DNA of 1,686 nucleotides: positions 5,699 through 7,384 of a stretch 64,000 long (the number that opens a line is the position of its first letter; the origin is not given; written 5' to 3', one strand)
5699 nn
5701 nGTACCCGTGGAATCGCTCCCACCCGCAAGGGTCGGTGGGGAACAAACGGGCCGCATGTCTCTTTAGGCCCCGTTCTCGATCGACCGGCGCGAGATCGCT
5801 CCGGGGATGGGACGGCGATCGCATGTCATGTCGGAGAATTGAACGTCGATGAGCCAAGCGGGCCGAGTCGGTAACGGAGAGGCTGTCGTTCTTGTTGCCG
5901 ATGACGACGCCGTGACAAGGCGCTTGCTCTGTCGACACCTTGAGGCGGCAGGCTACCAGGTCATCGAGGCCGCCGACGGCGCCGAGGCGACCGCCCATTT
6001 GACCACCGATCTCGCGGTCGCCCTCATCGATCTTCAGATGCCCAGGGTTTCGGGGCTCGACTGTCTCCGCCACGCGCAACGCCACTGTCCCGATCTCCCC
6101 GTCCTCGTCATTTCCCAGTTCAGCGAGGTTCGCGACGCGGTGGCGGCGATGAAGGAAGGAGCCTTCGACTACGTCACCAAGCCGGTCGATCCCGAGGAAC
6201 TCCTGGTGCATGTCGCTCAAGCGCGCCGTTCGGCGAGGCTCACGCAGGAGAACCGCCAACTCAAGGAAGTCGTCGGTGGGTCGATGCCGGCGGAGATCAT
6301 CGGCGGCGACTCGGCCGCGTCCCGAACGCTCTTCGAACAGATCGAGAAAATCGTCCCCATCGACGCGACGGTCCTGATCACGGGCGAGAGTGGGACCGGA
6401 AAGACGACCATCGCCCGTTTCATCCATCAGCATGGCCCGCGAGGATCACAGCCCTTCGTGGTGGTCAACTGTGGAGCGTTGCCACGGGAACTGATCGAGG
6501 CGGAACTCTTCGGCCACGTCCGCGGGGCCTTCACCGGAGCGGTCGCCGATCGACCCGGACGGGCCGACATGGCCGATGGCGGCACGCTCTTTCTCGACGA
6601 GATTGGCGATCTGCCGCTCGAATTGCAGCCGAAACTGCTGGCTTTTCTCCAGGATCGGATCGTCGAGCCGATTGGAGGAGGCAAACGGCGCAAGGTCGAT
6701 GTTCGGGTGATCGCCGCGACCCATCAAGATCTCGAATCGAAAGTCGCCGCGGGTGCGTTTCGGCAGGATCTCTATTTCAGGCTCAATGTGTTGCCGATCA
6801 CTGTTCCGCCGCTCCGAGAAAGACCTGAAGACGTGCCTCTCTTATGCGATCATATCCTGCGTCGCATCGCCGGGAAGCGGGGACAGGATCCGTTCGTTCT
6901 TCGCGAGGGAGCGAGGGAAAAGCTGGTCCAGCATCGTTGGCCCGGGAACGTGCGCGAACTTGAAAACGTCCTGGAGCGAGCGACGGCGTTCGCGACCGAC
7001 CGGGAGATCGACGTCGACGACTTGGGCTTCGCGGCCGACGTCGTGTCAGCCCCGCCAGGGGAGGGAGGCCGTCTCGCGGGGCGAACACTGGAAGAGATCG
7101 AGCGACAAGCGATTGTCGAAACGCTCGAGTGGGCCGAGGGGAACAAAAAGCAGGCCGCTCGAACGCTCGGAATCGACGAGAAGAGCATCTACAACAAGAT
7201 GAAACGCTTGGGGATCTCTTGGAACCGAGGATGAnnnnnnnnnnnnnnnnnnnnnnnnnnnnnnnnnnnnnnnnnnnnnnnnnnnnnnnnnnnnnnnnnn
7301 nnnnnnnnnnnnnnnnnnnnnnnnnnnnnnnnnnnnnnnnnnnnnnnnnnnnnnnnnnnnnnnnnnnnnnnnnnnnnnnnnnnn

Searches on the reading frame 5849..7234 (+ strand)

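Call 47: search_protein_families(library=pfam, proteins=[window:5849-7234:+], max_evalue=0.01)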
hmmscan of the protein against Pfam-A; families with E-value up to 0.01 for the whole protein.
window:5849-7234:+ (461 aa): 15 families
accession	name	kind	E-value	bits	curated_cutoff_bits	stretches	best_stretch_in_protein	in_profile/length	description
PF00158.32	Sigma54_activat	-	2.4e-67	226.3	20.2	1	153-317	3-167/168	Sigma-54 interaction domain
PF00072.30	Response_reg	-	1.8e-24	86.4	30.2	1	14-122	1-110/111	Response regulator receiver domain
PF14532.12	Sigma54_activ_2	-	5.5e-24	85.4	25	1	153-322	2-138/138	Sigma-54 interaction domain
PF25601.1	AAA_lid_14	-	8.9e-22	77.2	27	1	323-393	1-71/87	AAA+ ATPase lid domain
PF02954.25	HTH_8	-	6.3e-12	45.5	22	1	413-454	1-42/42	Bacterial regulatory protein, Fis family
PF07728.20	AAA_5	-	9.3e-09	35.8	22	1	175-293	2-123/139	AAA domain (dynein-related subfamily)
PF00004.35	AAA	-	4.6e-06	27.5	21.2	1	175-293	1-110/131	ATPase family associated with various cellular activities (AAA)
PF13191.12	AAA_16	-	9.4e-05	23.4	32.6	1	173-224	25-82/167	AAA ATPase domain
PF20720.3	nSTAND3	-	0.00012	22.2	27.2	1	162-192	7-37/155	Novel STAND NTPase 3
PF20161.5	VpsR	-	0.00038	20.6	23.7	1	25-121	21-119/121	VpsR domain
PF18024.7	HTH_50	-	0.00045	20.3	27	1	414-457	8-50/50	Helix-turn-helix domain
PF13401.12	AAA_22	-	0.00063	20.5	27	1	175-210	8-43/130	AAA domain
PF13238.12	AAA_18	-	0.0049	17.8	29.4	0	175-214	1-36/128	AAA domain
PF06745.19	ATPase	-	0.0055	16.5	26.6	0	169-215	16-63/231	KaiC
PF01078.27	Mg_chelatase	-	0.0063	16.4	20.3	0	230-259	93-122/207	Magnesium chelatase, subunit ChlI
